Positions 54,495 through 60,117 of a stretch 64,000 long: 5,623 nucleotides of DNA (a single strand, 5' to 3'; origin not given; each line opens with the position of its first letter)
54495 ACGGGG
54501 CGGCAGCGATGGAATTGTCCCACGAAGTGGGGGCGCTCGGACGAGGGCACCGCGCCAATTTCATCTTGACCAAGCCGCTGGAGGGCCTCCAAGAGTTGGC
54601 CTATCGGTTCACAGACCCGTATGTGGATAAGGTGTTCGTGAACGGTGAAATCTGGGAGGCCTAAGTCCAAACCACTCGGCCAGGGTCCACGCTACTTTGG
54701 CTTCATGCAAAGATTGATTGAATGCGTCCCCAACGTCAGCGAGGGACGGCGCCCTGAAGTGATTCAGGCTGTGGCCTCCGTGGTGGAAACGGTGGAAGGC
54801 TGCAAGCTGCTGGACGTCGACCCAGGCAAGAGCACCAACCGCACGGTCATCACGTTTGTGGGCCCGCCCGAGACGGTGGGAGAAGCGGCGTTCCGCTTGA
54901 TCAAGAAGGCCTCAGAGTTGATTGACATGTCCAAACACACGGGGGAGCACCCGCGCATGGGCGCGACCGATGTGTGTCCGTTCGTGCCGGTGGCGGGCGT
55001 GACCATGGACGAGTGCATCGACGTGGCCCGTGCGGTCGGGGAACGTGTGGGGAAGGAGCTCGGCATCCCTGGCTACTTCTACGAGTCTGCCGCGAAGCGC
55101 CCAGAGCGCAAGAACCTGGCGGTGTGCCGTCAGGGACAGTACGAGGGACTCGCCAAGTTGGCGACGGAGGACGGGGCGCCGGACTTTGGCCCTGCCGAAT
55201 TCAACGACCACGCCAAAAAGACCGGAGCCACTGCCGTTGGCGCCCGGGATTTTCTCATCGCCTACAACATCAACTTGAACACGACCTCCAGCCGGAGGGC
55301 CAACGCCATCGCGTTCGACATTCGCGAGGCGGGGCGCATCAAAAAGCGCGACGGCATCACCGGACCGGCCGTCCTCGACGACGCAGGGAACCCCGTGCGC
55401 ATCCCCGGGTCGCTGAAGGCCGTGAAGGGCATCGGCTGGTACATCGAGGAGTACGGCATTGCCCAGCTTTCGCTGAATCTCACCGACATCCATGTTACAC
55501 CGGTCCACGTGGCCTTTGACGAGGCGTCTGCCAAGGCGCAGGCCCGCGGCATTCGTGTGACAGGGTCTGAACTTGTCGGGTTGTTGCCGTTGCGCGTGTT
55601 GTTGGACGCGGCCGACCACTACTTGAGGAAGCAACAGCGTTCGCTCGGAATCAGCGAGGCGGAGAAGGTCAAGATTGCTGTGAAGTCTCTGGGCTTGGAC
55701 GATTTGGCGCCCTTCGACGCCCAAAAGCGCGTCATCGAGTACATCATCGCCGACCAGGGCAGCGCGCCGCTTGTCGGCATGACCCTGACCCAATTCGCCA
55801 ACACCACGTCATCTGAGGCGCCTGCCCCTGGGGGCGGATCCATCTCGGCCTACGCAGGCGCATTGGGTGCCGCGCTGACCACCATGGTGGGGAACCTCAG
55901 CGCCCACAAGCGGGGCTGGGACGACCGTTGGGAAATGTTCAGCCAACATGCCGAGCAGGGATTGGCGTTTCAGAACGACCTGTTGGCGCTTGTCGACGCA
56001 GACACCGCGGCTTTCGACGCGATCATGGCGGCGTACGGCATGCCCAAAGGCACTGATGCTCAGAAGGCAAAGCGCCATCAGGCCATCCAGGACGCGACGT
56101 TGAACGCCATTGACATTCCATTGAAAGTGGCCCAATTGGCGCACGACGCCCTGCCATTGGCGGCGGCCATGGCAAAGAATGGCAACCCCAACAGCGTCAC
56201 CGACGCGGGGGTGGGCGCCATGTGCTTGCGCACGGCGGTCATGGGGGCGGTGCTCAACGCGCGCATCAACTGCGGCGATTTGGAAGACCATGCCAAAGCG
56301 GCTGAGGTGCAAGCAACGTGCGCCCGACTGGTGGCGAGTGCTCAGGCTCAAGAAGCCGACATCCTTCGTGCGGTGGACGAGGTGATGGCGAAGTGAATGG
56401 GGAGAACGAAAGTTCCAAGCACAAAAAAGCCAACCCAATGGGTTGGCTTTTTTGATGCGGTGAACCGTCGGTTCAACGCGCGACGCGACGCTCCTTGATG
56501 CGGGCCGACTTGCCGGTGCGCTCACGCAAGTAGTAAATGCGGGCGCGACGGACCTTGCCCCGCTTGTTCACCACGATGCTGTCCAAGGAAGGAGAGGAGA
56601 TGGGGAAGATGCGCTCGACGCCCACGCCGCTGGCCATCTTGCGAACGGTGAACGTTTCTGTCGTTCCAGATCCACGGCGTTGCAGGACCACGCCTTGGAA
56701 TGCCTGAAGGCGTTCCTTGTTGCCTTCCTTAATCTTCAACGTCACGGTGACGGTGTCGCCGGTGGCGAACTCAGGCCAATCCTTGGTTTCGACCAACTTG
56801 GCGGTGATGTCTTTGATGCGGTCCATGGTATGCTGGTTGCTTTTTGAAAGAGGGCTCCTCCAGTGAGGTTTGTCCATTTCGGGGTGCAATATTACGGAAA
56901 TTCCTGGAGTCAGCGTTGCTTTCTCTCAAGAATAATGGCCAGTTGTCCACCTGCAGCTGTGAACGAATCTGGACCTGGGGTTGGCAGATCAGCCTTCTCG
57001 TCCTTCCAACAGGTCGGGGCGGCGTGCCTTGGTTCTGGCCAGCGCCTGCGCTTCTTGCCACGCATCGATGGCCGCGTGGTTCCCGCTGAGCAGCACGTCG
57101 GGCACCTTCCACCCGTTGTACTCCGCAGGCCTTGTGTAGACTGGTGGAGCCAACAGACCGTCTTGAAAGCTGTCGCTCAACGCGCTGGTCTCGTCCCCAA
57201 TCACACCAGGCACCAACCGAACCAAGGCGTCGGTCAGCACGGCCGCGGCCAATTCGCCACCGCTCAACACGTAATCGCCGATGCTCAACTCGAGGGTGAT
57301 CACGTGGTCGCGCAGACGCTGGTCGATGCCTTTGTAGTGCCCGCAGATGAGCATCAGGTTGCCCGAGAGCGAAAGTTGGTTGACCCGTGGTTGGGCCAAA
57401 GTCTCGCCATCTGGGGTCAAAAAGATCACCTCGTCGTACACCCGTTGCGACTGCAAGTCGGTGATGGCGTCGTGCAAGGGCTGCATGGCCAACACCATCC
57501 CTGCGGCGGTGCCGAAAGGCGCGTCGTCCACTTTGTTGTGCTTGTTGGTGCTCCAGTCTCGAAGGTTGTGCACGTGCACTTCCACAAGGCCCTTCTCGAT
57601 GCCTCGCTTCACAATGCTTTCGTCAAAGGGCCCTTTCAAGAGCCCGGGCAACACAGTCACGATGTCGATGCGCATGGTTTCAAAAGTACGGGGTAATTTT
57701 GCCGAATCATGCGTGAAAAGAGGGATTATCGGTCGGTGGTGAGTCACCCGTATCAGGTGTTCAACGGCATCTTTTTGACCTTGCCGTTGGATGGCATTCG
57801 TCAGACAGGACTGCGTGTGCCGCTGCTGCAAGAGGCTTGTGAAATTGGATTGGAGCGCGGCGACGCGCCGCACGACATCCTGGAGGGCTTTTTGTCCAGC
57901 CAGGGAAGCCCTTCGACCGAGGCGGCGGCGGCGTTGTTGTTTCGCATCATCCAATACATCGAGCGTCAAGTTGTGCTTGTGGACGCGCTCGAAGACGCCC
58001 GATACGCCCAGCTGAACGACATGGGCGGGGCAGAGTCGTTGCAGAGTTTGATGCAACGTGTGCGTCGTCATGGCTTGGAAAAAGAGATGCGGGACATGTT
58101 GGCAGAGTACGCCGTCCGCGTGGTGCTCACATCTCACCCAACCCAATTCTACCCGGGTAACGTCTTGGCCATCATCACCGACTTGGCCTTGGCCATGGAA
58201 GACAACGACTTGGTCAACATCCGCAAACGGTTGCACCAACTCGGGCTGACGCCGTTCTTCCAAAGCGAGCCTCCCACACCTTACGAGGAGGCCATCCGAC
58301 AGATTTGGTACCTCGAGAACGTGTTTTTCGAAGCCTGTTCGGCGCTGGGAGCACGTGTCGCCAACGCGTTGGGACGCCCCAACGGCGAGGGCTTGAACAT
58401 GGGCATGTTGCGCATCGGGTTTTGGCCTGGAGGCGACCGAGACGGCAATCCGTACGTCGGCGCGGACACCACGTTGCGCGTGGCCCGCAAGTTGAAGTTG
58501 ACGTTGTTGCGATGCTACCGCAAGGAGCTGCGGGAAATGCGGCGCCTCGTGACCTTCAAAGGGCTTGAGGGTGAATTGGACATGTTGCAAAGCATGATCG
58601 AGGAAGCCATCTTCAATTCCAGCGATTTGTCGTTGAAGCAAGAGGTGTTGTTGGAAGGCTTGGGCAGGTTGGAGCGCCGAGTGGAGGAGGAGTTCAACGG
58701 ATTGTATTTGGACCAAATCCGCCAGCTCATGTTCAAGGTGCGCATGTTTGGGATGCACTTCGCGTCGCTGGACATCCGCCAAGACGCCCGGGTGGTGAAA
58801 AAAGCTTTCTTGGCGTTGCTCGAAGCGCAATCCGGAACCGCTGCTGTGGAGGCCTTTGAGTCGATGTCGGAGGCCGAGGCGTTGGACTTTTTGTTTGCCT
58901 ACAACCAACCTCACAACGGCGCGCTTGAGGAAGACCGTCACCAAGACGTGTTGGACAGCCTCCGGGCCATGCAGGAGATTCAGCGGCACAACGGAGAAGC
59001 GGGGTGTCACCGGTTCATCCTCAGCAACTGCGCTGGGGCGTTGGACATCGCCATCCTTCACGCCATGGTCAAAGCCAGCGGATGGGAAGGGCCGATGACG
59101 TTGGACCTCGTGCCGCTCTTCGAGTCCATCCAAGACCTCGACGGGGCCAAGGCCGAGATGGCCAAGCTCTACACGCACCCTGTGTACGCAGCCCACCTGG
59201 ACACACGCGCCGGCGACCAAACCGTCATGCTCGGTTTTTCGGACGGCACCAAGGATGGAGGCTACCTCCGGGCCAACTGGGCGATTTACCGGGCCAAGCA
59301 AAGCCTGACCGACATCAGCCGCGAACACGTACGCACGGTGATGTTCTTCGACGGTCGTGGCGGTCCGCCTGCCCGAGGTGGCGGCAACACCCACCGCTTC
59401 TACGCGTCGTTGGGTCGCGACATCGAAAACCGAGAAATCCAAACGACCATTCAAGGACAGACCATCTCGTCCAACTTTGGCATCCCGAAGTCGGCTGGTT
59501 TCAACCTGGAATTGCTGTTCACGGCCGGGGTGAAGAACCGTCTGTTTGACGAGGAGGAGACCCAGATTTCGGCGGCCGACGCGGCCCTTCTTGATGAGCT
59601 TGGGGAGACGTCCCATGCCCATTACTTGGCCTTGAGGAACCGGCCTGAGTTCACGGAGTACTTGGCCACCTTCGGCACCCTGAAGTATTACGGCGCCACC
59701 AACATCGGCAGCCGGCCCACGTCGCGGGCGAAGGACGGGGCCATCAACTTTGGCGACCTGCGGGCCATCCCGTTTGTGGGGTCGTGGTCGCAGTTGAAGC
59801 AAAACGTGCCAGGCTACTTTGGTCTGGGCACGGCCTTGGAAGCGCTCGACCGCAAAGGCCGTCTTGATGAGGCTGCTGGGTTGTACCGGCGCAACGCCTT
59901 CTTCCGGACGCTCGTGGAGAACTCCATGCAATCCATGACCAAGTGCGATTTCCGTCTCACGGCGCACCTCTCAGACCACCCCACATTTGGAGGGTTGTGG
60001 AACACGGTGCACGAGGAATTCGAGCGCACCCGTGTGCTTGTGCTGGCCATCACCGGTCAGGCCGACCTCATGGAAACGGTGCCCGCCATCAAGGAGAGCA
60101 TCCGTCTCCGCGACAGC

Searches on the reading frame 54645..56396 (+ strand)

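Call 65: search_protein_families(library=pfam, proteins=[window:54645-56396:+], max_evalue=0.00001)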
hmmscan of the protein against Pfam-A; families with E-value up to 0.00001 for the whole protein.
window:54645-56396:+ (583 aa): 3 families
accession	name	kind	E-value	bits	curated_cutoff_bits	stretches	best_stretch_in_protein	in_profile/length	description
PF07837.17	FTCD_N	-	1.5e-70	236.9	27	1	24-201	1-176/176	Formiminotransferase domain, N-terminal subdomain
PF04961.17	FTCD_C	-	8.4e-61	205.3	24.5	1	380-560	1-181/182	Formiminotransferase-cyclodeaminase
PF02971.19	FTCD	-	7.9e-60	201.4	24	1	203-366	1-145/145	Formiminotransferase domain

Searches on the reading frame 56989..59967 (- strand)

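Call 65: search_protein_families(library=pfam, proteins=[window:56989-59967:-], max_evalue=0.00001)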
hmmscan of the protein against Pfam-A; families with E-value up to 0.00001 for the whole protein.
window:56989-59967:- (992 aa): 1 family
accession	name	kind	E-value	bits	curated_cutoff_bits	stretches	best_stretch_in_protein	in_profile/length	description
PF01746.26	tRNA_m1G_MT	-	7.1e-56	189.5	27.3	1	788-984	3-195/195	tRNA (Guanine-1)-methyltransferase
